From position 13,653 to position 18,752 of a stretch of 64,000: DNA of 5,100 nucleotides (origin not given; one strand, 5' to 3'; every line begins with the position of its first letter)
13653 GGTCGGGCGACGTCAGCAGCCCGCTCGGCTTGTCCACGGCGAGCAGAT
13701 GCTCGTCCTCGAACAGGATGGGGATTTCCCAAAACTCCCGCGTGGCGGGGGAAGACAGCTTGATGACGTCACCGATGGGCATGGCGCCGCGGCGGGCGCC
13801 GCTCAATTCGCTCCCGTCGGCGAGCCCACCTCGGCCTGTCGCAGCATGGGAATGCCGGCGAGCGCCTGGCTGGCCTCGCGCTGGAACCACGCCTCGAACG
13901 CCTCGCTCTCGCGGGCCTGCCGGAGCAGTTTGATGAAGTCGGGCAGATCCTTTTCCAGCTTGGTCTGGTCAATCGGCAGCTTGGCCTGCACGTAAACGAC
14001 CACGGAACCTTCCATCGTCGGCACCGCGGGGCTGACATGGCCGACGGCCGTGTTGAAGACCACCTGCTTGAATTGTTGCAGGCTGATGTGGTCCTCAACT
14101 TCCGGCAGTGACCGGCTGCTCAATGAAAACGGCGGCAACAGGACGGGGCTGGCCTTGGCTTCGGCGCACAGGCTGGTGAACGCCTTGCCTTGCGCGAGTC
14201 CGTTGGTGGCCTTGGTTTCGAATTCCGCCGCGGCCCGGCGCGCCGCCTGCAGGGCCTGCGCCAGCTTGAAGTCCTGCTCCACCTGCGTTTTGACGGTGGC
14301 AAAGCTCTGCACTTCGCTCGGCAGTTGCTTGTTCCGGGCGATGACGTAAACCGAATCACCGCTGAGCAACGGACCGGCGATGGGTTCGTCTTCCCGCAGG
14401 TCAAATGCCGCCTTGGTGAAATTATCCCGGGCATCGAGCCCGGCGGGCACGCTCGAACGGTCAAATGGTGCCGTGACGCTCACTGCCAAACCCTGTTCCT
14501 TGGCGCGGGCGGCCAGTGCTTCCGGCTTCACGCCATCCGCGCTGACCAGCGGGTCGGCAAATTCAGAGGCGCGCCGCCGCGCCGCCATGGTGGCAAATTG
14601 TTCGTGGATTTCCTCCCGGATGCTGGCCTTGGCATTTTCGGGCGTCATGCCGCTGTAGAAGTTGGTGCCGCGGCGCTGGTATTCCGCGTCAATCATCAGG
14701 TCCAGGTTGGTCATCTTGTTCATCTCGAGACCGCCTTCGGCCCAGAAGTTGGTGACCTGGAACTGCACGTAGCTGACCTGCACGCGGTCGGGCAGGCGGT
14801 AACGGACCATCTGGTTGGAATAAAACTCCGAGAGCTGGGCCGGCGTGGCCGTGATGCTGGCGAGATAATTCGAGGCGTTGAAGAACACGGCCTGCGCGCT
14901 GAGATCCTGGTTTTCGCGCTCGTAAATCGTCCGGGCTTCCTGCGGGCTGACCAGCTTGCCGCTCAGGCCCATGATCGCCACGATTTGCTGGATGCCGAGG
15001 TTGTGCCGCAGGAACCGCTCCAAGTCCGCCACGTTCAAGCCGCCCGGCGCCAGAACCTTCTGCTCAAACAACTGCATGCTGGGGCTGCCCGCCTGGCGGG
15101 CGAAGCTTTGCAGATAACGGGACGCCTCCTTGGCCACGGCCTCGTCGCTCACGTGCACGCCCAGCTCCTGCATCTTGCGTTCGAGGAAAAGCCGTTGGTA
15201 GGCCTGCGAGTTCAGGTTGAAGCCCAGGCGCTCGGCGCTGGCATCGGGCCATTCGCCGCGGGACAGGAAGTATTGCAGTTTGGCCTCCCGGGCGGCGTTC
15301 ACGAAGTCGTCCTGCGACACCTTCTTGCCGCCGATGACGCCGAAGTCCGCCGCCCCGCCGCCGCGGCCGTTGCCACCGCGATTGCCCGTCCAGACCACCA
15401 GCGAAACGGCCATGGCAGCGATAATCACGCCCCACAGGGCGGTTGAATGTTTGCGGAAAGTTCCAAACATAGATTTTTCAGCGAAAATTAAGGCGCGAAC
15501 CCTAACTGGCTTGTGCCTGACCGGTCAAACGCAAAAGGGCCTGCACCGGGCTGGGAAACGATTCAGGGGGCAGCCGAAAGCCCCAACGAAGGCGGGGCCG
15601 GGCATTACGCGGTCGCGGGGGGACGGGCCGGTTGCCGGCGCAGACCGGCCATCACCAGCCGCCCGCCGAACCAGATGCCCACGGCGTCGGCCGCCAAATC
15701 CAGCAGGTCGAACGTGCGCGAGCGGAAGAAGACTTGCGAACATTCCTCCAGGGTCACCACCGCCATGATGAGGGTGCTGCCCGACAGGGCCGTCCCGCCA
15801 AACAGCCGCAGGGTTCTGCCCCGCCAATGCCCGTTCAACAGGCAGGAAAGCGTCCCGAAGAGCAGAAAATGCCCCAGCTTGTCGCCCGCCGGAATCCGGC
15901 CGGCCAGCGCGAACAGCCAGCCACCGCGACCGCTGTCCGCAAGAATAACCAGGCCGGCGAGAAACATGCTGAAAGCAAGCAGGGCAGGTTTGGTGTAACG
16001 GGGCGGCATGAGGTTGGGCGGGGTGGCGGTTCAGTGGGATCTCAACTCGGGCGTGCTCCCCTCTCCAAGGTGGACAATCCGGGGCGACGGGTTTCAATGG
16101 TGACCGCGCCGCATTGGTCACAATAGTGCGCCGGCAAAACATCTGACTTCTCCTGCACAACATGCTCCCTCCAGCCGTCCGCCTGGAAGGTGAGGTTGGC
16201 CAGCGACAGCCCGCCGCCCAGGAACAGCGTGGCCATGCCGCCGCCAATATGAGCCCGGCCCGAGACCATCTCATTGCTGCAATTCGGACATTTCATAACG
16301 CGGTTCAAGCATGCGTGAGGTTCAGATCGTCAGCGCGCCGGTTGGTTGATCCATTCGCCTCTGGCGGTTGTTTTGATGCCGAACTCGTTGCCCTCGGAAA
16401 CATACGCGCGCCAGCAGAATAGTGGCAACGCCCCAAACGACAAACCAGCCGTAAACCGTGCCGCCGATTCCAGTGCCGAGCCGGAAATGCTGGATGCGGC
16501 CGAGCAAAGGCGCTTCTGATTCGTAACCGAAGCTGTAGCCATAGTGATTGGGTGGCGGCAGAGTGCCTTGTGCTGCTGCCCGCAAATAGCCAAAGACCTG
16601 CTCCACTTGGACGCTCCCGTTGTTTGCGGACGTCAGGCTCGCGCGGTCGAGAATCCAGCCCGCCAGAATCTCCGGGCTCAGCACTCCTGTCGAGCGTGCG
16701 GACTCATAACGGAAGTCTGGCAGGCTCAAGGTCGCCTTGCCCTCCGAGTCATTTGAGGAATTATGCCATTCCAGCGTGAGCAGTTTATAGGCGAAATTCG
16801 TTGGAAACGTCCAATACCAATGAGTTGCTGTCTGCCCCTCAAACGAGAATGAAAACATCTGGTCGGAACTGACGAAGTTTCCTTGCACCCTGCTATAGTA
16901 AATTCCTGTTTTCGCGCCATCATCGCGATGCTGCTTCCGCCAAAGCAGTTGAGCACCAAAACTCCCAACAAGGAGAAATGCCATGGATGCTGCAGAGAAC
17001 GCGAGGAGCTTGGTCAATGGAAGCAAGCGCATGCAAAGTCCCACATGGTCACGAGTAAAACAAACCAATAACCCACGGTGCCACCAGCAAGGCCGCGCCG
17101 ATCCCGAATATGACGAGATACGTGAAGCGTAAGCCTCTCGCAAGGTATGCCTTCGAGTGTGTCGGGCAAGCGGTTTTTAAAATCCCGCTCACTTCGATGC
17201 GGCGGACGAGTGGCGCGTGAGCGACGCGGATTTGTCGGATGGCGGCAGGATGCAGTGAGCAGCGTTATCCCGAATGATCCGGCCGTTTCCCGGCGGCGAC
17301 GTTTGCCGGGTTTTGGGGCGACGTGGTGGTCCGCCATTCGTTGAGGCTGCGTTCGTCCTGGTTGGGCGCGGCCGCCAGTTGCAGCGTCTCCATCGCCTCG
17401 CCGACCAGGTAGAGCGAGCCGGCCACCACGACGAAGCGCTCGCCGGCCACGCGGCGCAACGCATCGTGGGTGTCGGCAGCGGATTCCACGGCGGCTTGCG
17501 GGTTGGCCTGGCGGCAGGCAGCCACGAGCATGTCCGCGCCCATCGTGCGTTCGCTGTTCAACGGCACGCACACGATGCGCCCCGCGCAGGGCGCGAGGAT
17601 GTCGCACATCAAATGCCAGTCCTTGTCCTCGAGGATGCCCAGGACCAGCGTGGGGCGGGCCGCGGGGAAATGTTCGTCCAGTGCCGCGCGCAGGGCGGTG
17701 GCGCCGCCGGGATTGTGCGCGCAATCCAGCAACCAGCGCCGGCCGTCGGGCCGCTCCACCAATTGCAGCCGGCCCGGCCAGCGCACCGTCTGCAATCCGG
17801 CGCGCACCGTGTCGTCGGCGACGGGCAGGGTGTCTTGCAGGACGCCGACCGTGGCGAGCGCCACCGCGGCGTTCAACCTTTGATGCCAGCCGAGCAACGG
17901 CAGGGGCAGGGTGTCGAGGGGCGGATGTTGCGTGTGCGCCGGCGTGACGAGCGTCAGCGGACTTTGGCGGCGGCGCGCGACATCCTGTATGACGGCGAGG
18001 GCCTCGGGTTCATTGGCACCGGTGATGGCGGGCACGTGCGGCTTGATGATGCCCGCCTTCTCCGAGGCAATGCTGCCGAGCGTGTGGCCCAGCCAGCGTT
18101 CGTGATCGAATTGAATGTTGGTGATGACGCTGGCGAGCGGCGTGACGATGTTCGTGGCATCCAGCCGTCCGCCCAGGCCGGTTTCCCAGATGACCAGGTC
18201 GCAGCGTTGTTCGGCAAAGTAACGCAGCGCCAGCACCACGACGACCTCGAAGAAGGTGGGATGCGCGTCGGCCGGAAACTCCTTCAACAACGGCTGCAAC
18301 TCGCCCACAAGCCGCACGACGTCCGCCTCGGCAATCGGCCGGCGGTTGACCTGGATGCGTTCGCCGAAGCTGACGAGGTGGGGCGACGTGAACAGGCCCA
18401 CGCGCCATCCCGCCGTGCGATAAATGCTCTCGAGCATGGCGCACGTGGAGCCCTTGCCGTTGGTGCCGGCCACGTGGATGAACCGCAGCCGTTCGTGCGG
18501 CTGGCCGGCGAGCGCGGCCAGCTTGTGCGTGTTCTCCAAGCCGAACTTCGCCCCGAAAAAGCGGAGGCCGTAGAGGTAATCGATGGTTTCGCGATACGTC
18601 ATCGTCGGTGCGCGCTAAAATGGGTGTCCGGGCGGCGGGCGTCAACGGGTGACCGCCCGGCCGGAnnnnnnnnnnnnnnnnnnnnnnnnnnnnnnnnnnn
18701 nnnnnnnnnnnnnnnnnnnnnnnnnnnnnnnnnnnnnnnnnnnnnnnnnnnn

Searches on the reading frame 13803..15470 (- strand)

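Call 90: search_protein_families(library=pfam, proteins=[window:13803-15470:-], max_evalue=0.00001)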
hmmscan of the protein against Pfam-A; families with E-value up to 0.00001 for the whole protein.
window:13803-15470:- (555 aa): 3 families
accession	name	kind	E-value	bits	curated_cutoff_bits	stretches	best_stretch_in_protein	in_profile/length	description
PF13624.11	SurA_N_3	-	1.3e-13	51.5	27.2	1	1-163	1-161/162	SurA-like N-terminal domain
PF13145.12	Rotamase_2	-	6.5e-11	43.5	27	1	390-506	27-117/121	PPIC-type PPIASE domain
PF13623.11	SurA_N_2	-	6.3e-10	39.5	28.5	1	3-137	2-143/145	SurA-like N-terminal domain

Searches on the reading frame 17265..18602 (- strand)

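Call 90: search_protein_families(library=pfam, proteins=[window:17265-18602:-], max_evalue=0.00001)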
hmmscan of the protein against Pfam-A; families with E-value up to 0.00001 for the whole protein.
window:17265-18602:- (445 aa): 2 families
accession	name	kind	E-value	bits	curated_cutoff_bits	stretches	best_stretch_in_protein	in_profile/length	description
PF02875.26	Mur_ligase_C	-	7.2e-14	53.2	28.4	1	277-396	1-126/127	Mur ligase, glutamate ligase domain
PF08245.18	Mur_ligase_M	-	3e-08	34.3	24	1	44-208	1-135/200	Mur ligase middle domain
